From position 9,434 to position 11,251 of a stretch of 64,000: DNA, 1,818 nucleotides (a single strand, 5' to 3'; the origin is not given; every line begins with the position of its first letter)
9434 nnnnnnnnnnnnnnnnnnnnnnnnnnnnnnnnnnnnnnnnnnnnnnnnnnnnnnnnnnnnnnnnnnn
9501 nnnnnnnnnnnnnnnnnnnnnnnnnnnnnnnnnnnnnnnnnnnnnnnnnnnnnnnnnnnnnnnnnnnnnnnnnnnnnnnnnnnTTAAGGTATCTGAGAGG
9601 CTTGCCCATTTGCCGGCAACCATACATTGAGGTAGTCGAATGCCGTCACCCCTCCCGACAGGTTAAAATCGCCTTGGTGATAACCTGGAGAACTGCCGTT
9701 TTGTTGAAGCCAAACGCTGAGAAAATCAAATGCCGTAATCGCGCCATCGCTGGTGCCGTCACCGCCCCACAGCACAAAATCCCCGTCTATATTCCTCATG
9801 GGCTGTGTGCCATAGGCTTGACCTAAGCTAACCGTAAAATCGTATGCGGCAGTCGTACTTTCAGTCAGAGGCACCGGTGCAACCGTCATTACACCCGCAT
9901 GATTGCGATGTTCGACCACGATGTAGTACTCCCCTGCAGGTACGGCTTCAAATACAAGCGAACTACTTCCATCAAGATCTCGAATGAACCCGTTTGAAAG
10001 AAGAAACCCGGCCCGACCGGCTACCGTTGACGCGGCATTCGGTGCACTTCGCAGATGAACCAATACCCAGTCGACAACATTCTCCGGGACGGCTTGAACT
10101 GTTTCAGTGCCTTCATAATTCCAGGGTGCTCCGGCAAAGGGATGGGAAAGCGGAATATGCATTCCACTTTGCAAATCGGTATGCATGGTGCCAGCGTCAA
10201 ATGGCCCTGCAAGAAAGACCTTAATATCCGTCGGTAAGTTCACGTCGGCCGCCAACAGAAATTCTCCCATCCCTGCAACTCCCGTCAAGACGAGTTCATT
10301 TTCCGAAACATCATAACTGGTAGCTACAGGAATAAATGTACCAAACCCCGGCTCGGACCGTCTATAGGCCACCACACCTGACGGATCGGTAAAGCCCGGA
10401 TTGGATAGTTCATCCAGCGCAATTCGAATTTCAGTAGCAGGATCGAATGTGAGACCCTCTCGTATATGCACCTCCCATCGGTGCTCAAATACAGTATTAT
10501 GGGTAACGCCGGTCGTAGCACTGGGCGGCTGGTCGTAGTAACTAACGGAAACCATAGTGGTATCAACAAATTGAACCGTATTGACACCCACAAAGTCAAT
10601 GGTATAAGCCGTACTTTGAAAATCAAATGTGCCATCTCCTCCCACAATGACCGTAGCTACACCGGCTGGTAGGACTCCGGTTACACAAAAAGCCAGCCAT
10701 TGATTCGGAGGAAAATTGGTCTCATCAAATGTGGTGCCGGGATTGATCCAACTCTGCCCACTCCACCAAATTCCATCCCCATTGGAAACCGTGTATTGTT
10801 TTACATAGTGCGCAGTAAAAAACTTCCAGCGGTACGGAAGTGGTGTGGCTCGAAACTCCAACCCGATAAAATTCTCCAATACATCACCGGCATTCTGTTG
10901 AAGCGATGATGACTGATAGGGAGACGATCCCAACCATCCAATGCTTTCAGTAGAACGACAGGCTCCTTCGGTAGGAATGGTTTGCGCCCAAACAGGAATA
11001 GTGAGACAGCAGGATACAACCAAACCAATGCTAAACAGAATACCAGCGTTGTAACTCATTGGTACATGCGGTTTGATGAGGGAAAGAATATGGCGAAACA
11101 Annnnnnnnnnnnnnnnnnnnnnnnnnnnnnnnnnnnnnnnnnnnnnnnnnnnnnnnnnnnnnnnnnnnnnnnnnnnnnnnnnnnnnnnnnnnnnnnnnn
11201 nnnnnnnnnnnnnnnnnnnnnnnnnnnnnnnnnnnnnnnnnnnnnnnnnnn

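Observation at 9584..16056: ECF sigma factor plus TPR-containing Ser/Thr kinase module divergent from a lipoprotein and dockerin-like secreted-protein operon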

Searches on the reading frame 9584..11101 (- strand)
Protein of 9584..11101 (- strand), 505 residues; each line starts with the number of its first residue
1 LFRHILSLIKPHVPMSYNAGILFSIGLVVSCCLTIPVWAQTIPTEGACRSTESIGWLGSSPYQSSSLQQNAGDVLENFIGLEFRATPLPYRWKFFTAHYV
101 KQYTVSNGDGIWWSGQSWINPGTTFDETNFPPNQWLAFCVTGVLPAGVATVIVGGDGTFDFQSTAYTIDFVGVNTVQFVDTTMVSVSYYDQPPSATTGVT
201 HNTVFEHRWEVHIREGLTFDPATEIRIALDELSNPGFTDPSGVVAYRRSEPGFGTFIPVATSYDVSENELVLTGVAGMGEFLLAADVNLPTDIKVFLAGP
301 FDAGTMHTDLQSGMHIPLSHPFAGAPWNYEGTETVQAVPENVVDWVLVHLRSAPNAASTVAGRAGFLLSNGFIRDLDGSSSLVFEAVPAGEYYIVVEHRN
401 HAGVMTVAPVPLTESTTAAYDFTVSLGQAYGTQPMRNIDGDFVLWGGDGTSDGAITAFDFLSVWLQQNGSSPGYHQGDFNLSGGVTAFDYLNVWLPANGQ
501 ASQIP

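Call 3: search_protein_families(library=pfam, proteins=[window:9584-11101:-], max_evalue=0.1)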
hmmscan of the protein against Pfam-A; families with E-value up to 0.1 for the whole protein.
window:9584-11101:- (505 aa): 0 families

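Call 4: search_protein_families(library=ncbifam, proteins=[window:9584-11101:-], max_evalue=0.1)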
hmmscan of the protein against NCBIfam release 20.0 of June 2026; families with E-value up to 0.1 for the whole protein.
window:9584-11101:- (505 aa): 0 families

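Call 13: find_homologous_proteins(query=window:9584-11101:-)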
Query window:9584-11101:- (505 aa): 36 proteins with E <= 0.001 among 8000 candidates.
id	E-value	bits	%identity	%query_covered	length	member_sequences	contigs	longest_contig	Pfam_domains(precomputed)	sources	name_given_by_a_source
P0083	0.0e+0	1135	100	97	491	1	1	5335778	-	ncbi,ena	-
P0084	5.0e-68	248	47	55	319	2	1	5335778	-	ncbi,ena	-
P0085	4.5e-58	215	46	48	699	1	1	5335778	PF06739.18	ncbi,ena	-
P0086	9.2e-58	214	52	40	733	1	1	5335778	PF01839.30,PF14312.13,PF13517.13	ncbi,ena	-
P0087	3.4e-51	193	50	42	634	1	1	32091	-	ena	-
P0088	6.4e-51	192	46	45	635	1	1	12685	PF13229.13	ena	-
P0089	2.2e-48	183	45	43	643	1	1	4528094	-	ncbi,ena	-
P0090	5.0e-48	182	44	45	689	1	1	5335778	PF13229.13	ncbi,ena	-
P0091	5.9e-48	182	46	42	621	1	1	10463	-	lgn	-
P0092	4.2e-46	176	49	42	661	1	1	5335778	-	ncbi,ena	-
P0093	2.2e-45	173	42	48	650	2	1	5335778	-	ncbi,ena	-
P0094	7.7e-45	172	42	42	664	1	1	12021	-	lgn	-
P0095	3.1e-43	166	44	42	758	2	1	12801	PF00963.25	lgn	-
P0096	1.1e-40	158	42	44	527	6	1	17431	-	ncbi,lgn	-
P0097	4.4e-40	156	46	42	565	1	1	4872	-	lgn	-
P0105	5.1e-29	119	40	40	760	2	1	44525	PF00963.25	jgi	-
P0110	8.2e-26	109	38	39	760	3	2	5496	PF00963.25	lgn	-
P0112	5.8e-25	106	36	39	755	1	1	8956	PF00963.25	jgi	jgi:hypothetical protein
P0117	1.8e-6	45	28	34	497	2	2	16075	PF00404.25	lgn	-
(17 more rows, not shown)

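Call 55: predict_structure(alignment_id=A3)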
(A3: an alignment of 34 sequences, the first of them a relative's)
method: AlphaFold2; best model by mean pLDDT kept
length: 491 residues; sequences in the alignment: 34
mean_pLDDT: 65.2   pTM: 0.54
mean pLDDT of the five models: 65.2, 64.7, 64.4, 64.0, 62.7
residues with pLDDT >= 90: 211; 70-90: 25; 50-70: 20; < 50: 235
segments of 3 or more residues with pLDDT < 50: 29-31, 33-250, 255-261, 263-268
pLDDT, mean of each block of 10 residues (from residue 1): 72 83 54 39 38 35 31 30 28 33 34 41 33 33 34 31 29 31 38 27 36 36 39 39 43 48 48 89 97 98 98 97 98 95 94 99 97 95 98 96 95 97 98 97 97 98 98 97 97 90
secondary structure, 60 per line:
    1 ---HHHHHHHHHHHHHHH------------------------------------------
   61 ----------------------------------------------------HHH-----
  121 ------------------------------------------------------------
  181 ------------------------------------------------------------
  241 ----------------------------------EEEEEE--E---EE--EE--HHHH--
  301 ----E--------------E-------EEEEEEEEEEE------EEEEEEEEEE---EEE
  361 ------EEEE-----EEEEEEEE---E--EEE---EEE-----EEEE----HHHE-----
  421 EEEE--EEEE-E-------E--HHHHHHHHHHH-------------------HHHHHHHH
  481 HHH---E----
elements in order: H4-18 E275-280 H295-298 E328-338 E345-354 E358-360 E367-370 E376-383 E390-392 E396-398 E404-407 E421-424 E427-430 H443-453 H473-483

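Call 57: fold_search(model_id=the predicted structure, library=pdb)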
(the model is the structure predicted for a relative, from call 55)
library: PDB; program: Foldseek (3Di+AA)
matches with E <= 10: 389; with E <= 0.001: 2
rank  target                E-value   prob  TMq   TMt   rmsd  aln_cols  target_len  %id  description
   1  4u3s_B                3.7e-05  1.00  0.23  0.60   5.6       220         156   15  Crystal structure of Coh3ScaB-XDoc_M1ScaA complex: A N-terminal interface mutant of type II Cohesin-X-Dockerin complex (released 2015-07-29)
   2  4wi0_B                4.6e-04  1.00  0.23  0.61   5.3       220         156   16  Crystal structure of Coh3ScaB-XDoc_M2ScaA complex: A C-terminal interface mutant of type II Cohesin-X-Dockerin complex (released 2015-10-07)
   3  6yoa_A                7.0e-03  0.97  0.14  0.42   9.3       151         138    7  Lig v 1 structure and the inflammatory response to the Ole e 1 protein family (released 2020-05-13)
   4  9h68_B                3.7e-02  0.25  0.11  0.13  12.1       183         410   11  Crystal Structure of the spore gernation lytic transglycosylase SleC from Clostridioides difficile in its zymogenic fo (released 2025-02-12)
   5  9h68_A                5.7e-02  0.16  0.10  0.12  13.5       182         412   11  Crystal Structure of the spore gernation lytic transglycosylase SleC from Clostridioides difficile in its zymogenic fo (released 2025-02-12)
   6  6yoa_B                6.4e-02  0.66  0.13  0.39  10.1       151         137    9  Lig v 1 structure and the inflammatory response to the Ole e 1 protein family (released 2020-05-13)
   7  5z5m_B                8.7e-02  0.18  0.10  0.16   9.1       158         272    9  Crystal structure of (S)-allantoin synthase (released 2018-11-21)
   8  5z5m_C                1.1e-01  0.16  0.10  0.16   9.1       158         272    9  Crystal structure of (S)-allantoin synthase (released 2018-11-21)
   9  8qox_B                1.4e-01  0.30  0.11  0.12  13.0       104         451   13  Two-component assembly of SlaA and SlaB S-layer proteins of Sulfolobus acidocaldarius (released 2024-02-21)
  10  5z5m_A                1.6e-01  0.14  0.10  0.16   9.1       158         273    9  Crystal structure of (S)-allantoin synthase (released 2018-11-21)
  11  4v4c_B                1.9e-01  0.80  0.11  0.18   3.2        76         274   16  Crystal Structure of Pyrogallol-Phloroglucinol Transhydroxylase from Pelobacter acidigallici (released 2014-07-09)
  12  3q1e_D                2.5e-01  0.23  0.12  0.40   8.2       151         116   10  Crystal structure of Y116T/I16A double mutant of 5-hydroxyisourate hydrolase in complex with T4 (released 2011-05-04)
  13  3q1e_A                2.8e-01  0.23  0.12  0.41   8.1       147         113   10  Crystal structure of Y116T/I16A double mutant of 5-hydroxyisourate hydrolase in complex with T4 (released 2011-05-04)
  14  3iwv_D                3.0e-01  0.20  0.11  0.36   8.2       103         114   14  Crystal structure of Y116T mutant of 5-HYDROXYISOURATE HYDROLASE (TRP) (released 2010-09-01)
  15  7k7f_MODEL_1_A        3.2e-01  0.06  0.10  0.25  13.8       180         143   12  Solution Structure of the Corynebacterium diphtheriae SpaA Pilin-Signal Peptide Complex (released 2021-03-10)
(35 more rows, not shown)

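Call 60: find_encoding_contigs(protein=P0091, flank=10000, max_places=2)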
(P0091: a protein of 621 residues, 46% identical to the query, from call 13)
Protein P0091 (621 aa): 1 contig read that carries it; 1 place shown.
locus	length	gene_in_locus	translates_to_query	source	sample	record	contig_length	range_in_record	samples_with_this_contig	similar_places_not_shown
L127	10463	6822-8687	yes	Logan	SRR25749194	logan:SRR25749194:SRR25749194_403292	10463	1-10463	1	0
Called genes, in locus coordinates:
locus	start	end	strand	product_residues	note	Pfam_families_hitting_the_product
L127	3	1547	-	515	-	?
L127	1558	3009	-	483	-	PF08811:DUF1800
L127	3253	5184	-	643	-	PF07394:DUF1501, PF18962:Por_Secre_tail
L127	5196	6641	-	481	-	PF08811:DUF1800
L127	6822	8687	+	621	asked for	-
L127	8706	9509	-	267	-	PF02649:GCHY-1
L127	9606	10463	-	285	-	?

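Call 73: find_encoding_contigs(protein=P0087, flank=10000, max_places=2)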
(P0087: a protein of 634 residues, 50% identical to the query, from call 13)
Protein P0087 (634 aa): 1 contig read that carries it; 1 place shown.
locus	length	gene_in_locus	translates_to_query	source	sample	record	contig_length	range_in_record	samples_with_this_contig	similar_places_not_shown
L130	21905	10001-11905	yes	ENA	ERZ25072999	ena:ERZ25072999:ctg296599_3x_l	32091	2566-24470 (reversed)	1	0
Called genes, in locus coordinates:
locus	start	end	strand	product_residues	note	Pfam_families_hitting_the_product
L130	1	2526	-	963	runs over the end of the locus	PF14870:PSII_BNR (faint), PF24316:Tli3 (faint), PF02012:BNR (faint), PF15899:BNR_6 (faint), PF15902:Sortilin-Vps10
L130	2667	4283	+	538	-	PF04389:Peptidase_M28, PF01546:Peptidase_M20 (weak)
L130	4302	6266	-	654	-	PF13426:PAS_9, PF08448:PAS_4, PF00989:PAS, PF08447:PAS_3, PF14598:PAS_11, PF00512:HisKA, PF02518:HATPase_c, PF00072:Response_reg, +3 more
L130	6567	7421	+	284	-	PF00520:Ion_trans, PF07885:Ion_trans_2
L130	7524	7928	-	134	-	PF14060:DUF4252 (weak)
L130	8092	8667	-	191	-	PF14060:DUF4252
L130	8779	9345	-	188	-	PF13490:zf-HC2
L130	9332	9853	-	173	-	PF04542:Sigma70_r2, PF08281:Sigma70_r4_2, PF04545:Sigma70_r4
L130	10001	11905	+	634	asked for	-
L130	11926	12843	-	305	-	PF06977:SdiA-regulated, PF13449:Phytase-like (faint)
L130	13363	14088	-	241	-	PF00483:NTP_transferase, PF12804:NTP_transf_3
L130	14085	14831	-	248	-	PF08241:Methyltransf_11 (weak)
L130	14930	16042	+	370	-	PF13439:Glyco_transf_4, PF13579:Glyco_trans_4_4, PF00534:Glycos_transf_1, PF13692:Glyco_trans_1_4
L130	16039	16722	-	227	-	PF00005:ABC_tran, PF13191:AAA_16 (weak), PF13304:AAA_21 (faint)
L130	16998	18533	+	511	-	PF03806:ABG_transport, PF03606:DcuC, PF02667:SCFA_trans (weak)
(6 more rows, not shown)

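Call 74: find_encoding_contigs(protein=P0088, flank=10000, max_places=2)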
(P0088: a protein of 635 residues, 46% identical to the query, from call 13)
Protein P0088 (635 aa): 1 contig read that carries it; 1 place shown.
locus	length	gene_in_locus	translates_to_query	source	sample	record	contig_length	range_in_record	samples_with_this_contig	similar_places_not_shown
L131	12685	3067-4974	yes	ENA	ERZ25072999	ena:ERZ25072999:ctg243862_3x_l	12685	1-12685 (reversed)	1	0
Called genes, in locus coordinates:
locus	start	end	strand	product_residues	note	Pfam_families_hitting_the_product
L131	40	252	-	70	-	-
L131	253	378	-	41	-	-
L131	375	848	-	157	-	-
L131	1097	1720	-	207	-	PF00155:Aminotran_1_2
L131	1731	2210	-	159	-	PF00155:Aminotran_1_2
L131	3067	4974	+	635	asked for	PF13229:Beta_helix (weak)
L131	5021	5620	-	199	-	PF18935:DUF5683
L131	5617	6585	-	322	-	PF02195:ParB_N, PF17762:HTH_ParB, PF23552:ParB_C (weak)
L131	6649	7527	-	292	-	PF01656:CbiA, PF02374:ArsA_ATPase (weak), PF06564:CBP_BcsQ (weak), PF09140:MipZ, PF10609:ParA (weak), PF13614:AAA_31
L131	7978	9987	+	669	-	PF00580:UvrD-helicase, PF01443:Viral_helicase1 (faint), PF13245:AAA_19, PF13604:AAA_30 (faint), PF13361:UvrD_C, PF13538:UvrD_C_2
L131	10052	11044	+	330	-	PF01244:Peptidase_M19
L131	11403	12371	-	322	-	PF24827:AstE_AspA_cat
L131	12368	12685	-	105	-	?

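Call 78: search_protein_families(library=pfam, proteins=[L129:11042-12859:-], max_evalue=0.001)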
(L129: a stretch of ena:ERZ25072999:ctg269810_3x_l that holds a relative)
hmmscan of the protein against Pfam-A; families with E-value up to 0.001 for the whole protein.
L129:11042-12859:- (605 aa): 1 family
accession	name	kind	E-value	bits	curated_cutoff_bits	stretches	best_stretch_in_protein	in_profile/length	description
PF11962.13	Peptidase_G2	-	4.4e-05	23.4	25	0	433-494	39-99/228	Peptidase_G2, IMC autoproteolytic cleavage domain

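Call 88: search_protein_families(library=pfam, proteins=[P0095, P0105, P0112, P0110, P0085, P0086, P0090, P0092, P0093, P0084], max_evalue=0.001)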
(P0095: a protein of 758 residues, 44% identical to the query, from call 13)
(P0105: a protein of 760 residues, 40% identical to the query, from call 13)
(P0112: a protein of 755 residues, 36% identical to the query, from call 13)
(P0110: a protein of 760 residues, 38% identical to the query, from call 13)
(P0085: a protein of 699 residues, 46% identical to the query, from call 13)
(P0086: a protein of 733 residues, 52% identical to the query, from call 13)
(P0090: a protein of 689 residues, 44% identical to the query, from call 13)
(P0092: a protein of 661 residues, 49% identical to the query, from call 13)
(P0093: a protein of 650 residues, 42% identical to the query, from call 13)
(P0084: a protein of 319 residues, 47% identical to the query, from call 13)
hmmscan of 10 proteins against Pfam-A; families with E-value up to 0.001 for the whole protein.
P0095 (758 aa): 1 family
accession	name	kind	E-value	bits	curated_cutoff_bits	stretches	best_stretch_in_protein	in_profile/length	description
PF00963.24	Cohesin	-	5.9e-29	101.5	24.1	3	24-147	3-137/139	Cohesin domain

P0105 (760 aa): 1 family
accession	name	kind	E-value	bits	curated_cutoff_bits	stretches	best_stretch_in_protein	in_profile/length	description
PF00963.24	Cohesin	-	1.6e-21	77.4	24.1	2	24-146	3-136/139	Cohesin domain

P0112 (755 aa): 1 family
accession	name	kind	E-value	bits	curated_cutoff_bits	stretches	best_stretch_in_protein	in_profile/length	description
PF00963.24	Cohesin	-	5.6e-23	82.1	24.1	2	282-402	2-137/139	Cohesin domain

P0110 (760 aa): 1 family
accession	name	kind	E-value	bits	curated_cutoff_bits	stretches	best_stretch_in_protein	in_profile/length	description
PF00963.24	Cohesin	-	8.6e-28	97.7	24.1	3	283-402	3-137/139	Cohesin domain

P0085 (699 aa): 1 family
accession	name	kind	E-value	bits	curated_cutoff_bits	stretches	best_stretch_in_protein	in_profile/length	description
PF06739.17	SBBP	-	1.8e-06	28.2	20.5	0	300-317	14-31/38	Beta-propeller repeat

P0086 (733 aa): 4 families
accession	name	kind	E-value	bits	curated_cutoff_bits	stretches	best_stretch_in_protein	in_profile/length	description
PF01839.29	FG-GAP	-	4.5e-28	97.1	22.1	4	64-98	4-37/37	FG-GAP repeat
PF14312.12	FG-GAP_2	-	1.9e-10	41.2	23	1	124-166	13-48/49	FG-GAP repeat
PF13517.12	FG-GAP_3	-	3.9e-08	34.2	26.9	1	69-149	1-61/61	FG-GAP-like repeat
PF04002.20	RadC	-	0.00096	19.5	22.1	0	232-257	19-44/121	RadC-like JAB domain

P0090 (689 aa): 0 families

P0092 (661 aa): 0 families

P0093 (650 aa): 0 families

P0084 (319 aa): 0 families
